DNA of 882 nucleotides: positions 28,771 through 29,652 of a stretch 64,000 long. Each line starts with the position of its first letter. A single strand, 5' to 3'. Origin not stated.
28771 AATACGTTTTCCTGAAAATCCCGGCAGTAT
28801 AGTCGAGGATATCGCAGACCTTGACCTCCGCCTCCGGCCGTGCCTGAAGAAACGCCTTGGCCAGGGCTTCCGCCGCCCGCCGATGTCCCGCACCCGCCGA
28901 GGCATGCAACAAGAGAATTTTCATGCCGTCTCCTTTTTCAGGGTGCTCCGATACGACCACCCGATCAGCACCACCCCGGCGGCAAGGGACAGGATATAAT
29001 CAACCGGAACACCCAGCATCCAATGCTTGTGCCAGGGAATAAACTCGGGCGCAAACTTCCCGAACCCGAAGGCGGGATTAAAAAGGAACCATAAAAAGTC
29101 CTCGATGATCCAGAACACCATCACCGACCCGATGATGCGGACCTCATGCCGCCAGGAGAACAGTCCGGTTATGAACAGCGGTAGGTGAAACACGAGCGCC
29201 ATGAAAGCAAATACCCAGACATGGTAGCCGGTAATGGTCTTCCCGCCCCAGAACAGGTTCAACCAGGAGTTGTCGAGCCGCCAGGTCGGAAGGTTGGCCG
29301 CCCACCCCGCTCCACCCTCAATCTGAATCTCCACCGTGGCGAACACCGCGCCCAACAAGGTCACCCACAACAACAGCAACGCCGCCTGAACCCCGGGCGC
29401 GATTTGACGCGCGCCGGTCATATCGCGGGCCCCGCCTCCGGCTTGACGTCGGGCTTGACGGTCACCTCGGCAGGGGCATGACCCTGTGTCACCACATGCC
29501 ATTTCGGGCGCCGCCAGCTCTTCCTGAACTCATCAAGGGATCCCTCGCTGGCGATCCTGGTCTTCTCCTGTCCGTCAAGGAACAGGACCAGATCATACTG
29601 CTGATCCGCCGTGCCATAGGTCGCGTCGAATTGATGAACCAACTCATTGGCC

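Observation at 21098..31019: Ten-gene membrane-lipid remodelling / glycolipid island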

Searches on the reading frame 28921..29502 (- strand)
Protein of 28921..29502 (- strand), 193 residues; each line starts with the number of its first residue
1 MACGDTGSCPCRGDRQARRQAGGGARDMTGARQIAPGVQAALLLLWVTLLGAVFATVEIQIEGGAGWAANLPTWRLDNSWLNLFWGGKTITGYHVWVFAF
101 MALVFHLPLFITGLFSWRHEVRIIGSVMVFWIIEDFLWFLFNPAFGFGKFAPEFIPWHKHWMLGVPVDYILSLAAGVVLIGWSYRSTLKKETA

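Call 5: search_protein_families(library=pfam, proteins=[window:28921-29502:-], max_evalue=0.01)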
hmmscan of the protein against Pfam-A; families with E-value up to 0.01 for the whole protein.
window:28921-29502:- (193 aa): 0 families

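Call 8: search_protein_families(library=ncbifam, proteins=[window:28921-29502:-], max_evalue=0.01)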
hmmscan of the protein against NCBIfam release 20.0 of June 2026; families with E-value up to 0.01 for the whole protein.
window:28921-29502:- (193 aa): 0 families

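Call 23: search_protein_families(library=pfam, proteins=[window:28921-29421:-], max_evalue=1)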
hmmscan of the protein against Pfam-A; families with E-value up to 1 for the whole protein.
window:28921-29421:- (166 aa): 2 families
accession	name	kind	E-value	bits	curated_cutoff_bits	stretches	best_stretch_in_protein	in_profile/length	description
PF19617.4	DUF6122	-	0.054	14.4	27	1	73-144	7-77/102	Family of unknown function (DUF6122)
PF03116.20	NQR2_RnfD_RnfE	-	0.24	11.2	27.7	1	46-115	150-224/296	NQR2, RnfD, RnfE family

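Call 31: find_homologous_proteins(query=window:28921-29421:-)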
Query window:28921-29421:- (166 aa): 564 proteins with E <= 0.001 among 790 candidates; the best 120 are listed.
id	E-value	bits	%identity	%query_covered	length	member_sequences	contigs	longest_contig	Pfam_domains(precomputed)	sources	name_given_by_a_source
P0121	2.9e-104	365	98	100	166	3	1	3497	-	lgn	-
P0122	6.7e-86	305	81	98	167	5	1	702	-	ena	-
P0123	1.3e-84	301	81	100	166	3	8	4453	-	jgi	jgi:hypothetical protein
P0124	1.5e-83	297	79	99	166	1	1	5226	-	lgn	-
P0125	2.6e-82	293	79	99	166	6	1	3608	-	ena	-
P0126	9.3e-80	285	73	99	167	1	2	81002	-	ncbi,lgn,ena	-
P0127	4.6e-79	283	73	99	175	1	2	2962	-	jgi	jgi:hypothetical protein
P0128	5.5e-79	283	76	84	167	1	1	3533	-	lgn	-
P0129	2.2e-78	281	75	99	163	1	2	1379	-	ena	-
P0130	1.2e-77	278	78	89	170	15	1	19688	-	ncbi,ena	ncbi:MAG: hypothetical protein WCI20_04415 [bacterium]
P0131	1.6e-77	278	79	93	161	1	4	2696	-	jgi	jgi:hypothetical protein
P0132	9.4e-77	275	80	86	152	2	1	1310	-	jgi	-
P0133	1.2e-76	275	75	95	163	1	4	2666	-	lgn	-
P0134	1.5e-76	275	80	90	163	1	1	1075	-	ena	-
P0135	2.0e-75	271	77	84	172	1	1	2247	-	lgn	-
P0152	6.1e-64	234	68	89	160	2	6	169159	-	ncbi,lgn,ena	-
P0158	5.1e-59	217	66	87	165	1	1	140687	-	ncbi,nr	ncbi:MAG: hypothetical protein HQM09_03735 [Candidatus Riflebacteria bacterium]|nr:hypothetical prot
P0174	1.4e-56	209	58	95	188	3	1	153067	-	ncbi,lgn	-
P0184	8.6e-56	207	58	85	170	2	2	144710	-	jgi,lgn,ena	-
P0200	2.4e-55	206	59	90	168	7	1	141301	-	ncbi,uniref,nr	ncbi:hypothetical protein [Oryzomonas rubra]|uniref:Uncharacterized protein n=1 Tax=Oryzomonas rubra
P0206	4.2e-55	205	59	90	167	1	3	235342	-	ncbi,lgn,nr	ncbi:MAG: hypothetical protein HZB55_21125 [Deltaproteobacteria bacterium]|nr:hypothetical protein [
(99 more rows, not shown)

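Call 32: find_encoding_contigs(protein=P0158, flank=8000, max_places=1)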
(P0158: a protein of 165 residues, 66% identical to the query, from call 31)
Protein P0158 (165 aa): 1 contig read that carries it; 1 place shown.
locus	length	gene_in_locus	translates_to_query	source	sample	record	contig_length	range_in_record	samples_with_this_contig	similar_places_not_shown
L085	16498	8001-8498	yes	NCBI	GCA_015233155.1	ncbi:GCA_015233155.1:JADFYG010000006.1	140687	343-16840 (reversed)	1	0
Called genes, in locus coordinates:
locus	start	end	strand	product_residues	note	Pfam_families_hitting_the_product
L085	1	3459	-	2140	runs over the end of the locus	PF00672:HAMP (weak), PF00211:Guanylate_cyc, PF00672:HAMP, PF00211:Guanylate_cyc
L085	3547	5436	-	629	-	PF08439:Peptidase_M3_N, PF01432:Peptidase_M3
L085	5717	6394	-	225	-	PF00702:Hydrolase, PF12710:HAD, PF13419:HAD_2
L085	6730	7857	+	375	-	PF06925:MGDG_synth, PF04101:Glyco_tran_28_C (weak)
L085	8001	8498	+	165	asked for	-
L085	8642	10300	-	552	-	-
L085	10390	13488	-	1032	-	PF00873:ACR_tran, PF02355:SecD_SecF_C (faint)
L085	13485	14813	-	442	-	PF25973:BSH_CzcB (weak), PF25954:Beta-barrel_RND_2 (weak), PF25967:RND-MFP_C (faint), PF25989:YknX_C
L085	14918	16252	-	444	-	PF02321:OEP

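Call 33: find_encoding_contigs(protein=P0206, flank=8000, max_places=1)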
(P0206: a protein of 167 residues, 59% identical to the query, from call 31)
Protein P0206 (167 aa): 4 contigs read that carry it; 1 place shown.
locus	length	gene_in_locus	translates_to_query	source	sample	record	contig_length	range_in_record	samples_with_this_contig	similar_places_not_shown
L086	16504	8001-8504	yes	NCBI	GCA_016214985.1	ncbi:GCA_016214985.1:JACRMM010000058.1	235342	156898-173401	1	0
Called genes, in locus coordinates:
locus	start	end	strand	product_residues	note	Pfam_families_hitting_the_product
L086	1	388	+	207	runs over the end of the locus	PF01553:Acyltransferase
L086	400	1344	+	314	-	PF01148:CTP_transf_1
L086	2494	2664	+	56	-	-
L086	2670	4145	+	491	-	PF05708:Peptidase_C92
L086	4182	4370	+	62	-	PF01148:CTP_transf_1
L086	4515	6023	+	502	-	PF05708:Peptidase_C92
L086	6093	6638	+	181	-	PF22741:PTP-NADK, PF03162:Y_phosphatase2, PF13350:Y_phosphatase3 (faint), PF22784:PTP-SAK, PF22785:Tc-R-P, PF00782:DSPc (weak)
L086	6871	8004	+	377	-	PF06925:MGDG_synth, PF04101:Glyco_tran_28_C, PF00534:Glycos_transf_1 (weak)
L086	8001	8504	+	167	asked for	-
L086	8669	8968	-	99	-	PF01381:HTH_3 (weak)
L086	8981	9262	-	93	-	PF05015:HigB-like_toxin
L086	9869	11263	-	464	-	PF00144:Beta-lactamase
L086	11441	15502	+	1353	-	PF01751:Toprim, PF01131:Topoisom_bac, PF00270:DEAD, PF04851:ResIII (faint), PF00271:Helicase_C, PF16124:RecQ_Zn_bind, PF00570:HRDC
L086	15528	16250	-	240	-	-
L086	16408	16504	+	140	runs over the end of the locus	-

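Call 34: find_encoding_contigs(protein=P0174, flank=8000, max_places=1)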
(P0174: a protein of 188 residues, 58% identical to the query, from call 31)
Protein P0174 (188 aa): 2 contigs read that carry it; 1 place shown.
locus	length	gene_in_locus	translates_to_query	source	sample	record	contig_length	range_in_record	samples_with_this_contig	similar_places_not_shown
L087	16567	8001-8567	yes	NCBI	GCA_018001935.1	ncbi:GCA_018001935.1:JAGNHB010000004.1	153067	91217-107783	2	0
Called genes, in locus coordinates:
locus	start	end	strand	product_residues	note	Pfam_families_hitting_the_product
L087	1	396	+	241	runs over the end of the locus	PF18917:LiaI-LiaF-like_TM1, PF22570:LiaF-TM, PF18917:LiaI-LiaF-like_TM1, PF22570:LiaF-TM (weak), PF09922:LiaF-like_C (weak)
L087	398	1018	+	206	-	PF00925:GTP_cyclohydro2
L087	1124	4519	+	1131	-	PF07494:Reg_prop (faint), PF23748:Beta-prop_LRRK2 (faint), PF08450:SGL (faint), PF07495:Y_Y_Y, PF00512:HisKA, PF02518:HATPase_c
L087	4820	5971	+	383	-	-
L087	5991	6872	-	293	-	PF07285:DUF1444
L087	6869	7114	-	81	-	-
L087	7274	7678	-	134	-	-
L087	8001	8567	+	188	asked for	-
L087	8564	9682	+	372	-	PF06925:MGDG_synth, PF00534:Glycos_transf_1, PF04101:Glyco_tran_28_C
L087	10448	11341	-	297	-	-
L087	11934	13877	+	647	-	PF04392:ABC_sub_bind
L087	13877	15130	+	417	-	PF01740:STAS, PF13466:STAS_2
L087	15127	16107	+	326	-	PF02653:BPD_transp_2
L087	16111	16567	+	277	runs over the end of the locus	PF02463:SMC_N (weak), PF09818:ABC_ATPase (faint), PF13555:AAA_29 (faint), PF00005:ABC_tran, PF13304:AAA_21 (weak)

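Call 35: find_encoding_contigs(protein=P0152, flank=8000, max_places=1)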
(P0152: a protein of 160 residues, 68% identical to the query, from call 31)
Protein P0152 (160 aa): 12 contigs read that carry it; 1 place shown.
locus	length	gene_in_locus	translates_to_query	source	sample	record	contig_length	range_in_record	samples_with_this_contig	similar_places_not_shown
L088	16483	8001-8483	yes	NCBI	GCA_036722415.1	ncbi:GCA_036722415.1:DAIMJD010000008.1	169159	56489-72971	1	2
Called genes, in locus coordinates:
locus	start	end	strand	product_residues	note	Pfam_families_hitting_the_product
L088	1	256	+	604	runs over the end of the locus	PF00664:ABC_membrane, PF00005:ABC_tran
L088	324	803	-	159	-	PF18741:MTES_1575 (faint), PF04480:DUF559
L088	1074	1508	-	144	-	PF01451:LMWPc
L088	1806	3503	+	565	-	-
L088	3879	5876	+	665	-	PF07715:Plug, PF00593:TonB_dep_Rec_b-barrel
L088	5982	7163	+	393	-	-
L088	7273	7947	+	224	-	-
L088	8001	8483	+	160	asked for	-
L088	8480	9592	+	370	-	PF06925:MGDG_synth, PF00534:Glycos_transf_1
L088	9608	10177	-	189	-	PF02525:Flavodoxin_2, PF03358:FMN_red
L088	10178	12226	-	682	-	PF19300:BPD_transp_1_N, PF00528:BPD_transp_1, PF12911:OppC_N, PF00528:BPD_transp_1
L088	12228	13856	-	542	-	PF00496:SBP_bac_5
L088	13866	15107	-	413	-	PF01209:Ubie_methyltran (faint), PF13489:Methyltransf_23, PF08241:Methyltransf_11, PF08242:Methyltransf_12, PF13649:Methyltransf_25, PF13847:Methyltransf_31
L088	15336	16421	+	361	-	-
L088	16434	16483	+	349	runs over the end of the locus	-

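Call 38: search_solved_structures(query=A3, max_evalue=10)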
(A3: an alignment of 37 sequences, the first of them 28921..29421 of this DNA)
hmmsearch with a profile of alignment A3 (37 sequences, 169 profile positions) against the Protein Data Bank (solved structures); distinct sequences matched with E-value up to 10: 0.

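Call 44: predict_structure(alignment_id=A3)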
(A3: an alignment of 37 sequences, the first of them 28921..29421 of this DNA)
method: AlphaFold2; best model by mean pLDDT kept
length: 166 residues; sequences in the alignment: 37
mean_pLDDT: 85.5   pTM: 0.77
mean pLDDT of the five models: 85.5, 83.9, 83.4, 82.5, 81.7
residues with pLDDT >= 90: 81; 70-90: 63; 50-70: 18; < 50: 4
segments of 3 or more residues with pLDDT < 50: 164-166
pLDDT, mean of each block of 10 residues (from residue 1): 77 94 93 73 70 82 82 87 90 94 94 89 89 93 96 88 50
secondary structure, 60 per line:
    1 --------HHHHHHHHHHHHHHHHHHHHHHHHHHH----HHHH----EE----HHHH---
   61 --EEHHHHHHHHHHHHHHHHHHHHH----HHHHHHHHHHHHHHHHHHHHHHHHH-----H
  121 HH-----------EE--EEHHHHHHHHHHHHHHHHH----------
elements in order: H9-35 H40-43 H54-57 H65-85 H90-114 H140-156

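Call 63: search_protein_families(library=ncbifam, proteins=[window:28921-29421:-], max_evalue=0.001)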
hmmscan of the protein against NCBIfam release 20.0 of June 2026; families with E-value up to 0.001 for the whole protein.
window:28921-29421:- (166 aa): 0 families

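Call 67: find_encoding_contigs(protein=P0200, flank=10000, max_places=1)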
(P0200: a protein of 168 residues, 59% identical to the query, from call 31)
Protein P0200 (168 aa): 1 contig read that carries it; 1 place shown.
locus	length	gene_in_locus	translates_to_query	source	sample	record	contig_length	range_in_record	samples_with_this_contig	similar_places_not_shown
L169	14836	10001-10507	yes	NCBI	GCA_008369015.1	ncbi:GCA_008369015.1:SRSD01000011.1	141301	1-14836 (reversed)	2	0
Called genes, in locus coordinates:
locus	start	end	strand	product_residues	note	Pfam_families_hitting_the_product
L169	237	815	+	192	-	PF00440:TetR_N, PF16295:TetR_C_10, PF22604:TetR_HI_0893_C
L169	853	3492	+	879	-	PF17900:Peptidase_M1_N, PF01433:Peptidase_M1, PF11940:DUF3458, PF17432:DUF3458_C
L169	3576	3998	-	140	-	PF01243:PNPOx_N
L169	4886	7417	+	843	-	PF01145:Band_7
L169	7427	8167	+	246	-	-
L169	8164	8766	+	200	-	PF02660:G3P_acyltransf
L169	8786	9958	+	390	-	PF06925:MGDG_synth, PF00534:Glycos_transf_1, PF04101:Glyco_tran_28_C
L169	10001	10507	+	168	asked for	-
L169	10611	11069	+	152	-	-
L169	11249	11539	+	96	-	-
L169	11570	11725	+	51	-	-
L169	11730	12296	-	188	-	PF04982:TM_HPP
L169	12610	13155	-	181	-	PF03848:TehB, PF13489:Methyltransf_23, PF13649:Methyltransf_25 (weak), PF08241:Methyltransf_11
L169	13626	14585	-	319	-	PF13481:AAA_25 (faint), PF00142:Fer4_NifH, PF01656:CbiA, PF02374:ArsA_ATPase (faint), PF10609:ParA (weak), PF13614:AAA_31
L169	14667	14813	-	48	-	PF10055:DUF2292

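Call 68: find_encoding_contigs(protein=P0184, flank=10000, max_places=1)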
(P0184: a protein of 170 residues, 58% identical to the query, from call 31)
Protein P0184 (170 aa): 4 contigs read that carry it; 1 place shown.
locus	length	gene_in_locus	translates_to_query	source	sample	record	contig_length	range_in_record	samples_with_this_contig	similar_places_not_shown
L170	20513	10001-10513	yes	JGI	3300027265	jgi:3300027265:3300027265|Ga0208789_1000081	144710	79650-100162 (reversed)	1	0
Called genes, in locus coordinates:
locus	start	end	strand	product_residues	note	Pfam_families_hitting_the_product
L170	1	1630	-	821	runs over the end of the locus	PF13439:Glyco_transf_4, PF13579:Glyco_trans_4_4, PF20706:GT4-conflict, PF00534:Glycos_transf_1, PF13692:Glyco_trans_1_4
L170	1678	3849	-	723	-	-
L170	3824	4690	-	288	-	PF00781:DAGK_cat, PF19279:YegS_C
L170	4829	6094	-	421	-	PF00149:Metallophos (weak)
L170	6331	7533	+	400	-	PF00571:CBS (faint), PF07228:SpoIIE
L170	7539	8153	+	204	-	PF13581:HATPase_c_2 (weak)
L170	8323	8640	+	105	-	-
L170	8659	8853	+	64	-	-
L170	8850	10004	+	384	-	PF06925:MGDG_synth, PF04101:Glyco_tran_28_C, PF00534:Glycos_transf_1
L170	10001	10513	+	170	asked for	-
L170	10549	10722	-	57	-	-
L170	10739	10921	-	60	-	-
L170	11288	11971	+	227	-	PF00072:Response_reg, PF00486:Trans_reg_C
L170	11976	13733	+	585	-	PF16736:sCache_like (faint), PF00672:HAMP, PF00989:PAS, PF00512:HisKA, PF02518:HATPase_c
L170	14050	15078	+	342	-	PF12849:PBP_like_2, PF01547:SBP_bac_1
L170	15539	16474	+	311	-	PF00528:BPD_transp_1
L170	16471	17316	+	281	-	PF00528:BPD_transp_1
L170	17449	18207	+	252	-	PF02463:SMC_N, PF00005:ABC_tran, PF13304:AAA_21 (faint)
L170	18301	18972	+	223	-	PF01895:PhoU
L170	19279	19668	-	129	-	-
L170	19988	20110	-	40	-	-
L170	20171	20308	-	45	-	-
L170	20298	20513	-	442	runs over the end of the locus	PF04055:Radical_SAM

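Call 73: search_protein_representatives(alignment_id=A3)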
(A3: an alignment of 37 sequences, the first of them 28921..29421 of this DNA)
Query: 37 sequences, 169 profile positions. Proteins with E-value up to 0.001 (for the whole library): 675; up to 1e-10: 446; up to 1e-30: 73. The best 150 are listed.
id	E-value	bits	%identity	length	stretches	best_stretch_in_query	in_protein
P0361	1.6e-72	259.1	-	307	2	16-162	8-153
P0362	4.9e-61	221.7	-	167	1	10-157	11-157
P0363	1.4e-58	213.7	-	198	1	12-159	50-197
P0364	3.1e-57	209.3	-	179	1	13-159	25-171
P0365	6.1e-54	198.6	-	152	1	11-155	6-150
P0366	4.8e-53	195.7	-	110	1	18-126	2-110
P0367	1.4e-52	194.1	-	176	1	38-160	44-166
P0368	2.5e-52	193.3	-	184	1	5-138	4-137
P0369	4.4e-52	192.5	-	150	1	21-122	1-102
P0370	1.4e-47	177.9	-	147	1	15-157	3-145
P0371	4.1e-46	173.1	-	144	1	20-126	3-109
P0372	4.7e-44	166.4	-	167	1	54-163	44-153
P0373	2.9e-42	160.6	-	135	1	9-111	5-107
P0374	3.1e-42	160.5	-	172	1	14-162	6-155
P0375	6.0e-42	159.6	-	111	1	64-162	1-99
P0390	1.5e-35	138.8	-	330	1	10-164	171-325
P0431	2.9e-31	124.8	-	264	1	18-155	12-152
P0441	4.4e-30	121.0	-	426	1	14-166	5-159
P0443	1.2e-29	119.5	-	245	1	15-157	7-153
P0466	2.0e-27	112.3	-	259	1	19-157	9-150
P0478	1.1e-26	109.8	-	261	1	18-159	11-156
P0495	5.7e-26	107.6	-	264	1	18-158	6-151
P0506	6.0e-25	104.2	-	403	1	14-156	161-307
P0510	9.1e-25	103.6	-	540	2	13-154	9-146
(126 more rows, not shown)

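Call 74: search_protein_families(library=pfam, proteins=[P0441, P0390, P0506, P0510, P0361, P0431, P0466, P0478, P0495, P0443], max_evalue=0.01)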
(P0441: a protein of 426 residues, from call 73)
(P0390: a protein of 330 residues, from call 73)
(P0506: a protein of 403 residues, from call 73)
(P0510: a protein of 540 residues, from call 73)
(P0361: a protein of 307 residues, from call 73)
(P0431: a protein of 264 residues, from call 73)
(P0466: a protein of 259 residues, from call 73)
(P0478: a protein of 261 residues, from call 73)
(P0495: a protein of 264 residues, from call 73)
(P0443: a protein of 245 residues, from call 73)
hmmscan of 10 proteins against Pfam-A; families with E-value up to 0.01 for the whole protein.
P0441 (426 aa): 1 family
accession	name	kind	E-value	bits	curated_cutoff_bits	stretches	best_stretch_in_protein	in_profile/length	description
PF12263.13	DUF3611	-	0.0043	17.4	27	0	205-304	27-122/175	Protein of unknown function (DUF3611)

P0390 (330 aa): 1 family
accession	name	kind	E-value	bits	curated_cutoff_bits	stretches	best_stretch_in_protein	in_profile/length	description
PF12694.12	cpYpsA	-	8.5e-48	162.2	26.2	1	7-157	1-145/145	Circularly permutated YpsA SLOG family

P0506 (403 aa): 0 families

P0510 (540 aa): 0 families

P0361 (307 aa): 0 families

P0431 (264 aa): 0 families

P0466 (259 aa): 0 families

P0478 (261 aa): 0 families

P0495 (264 aa): 0 families

P0443 (245 aa): 1 family
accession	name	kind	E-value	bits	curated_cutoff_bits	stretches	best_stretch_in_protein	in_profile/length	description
PF23778.1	Phage_holin_2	-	0.00034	21.2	32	1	126-188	23-86/92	Putative phage holin family 2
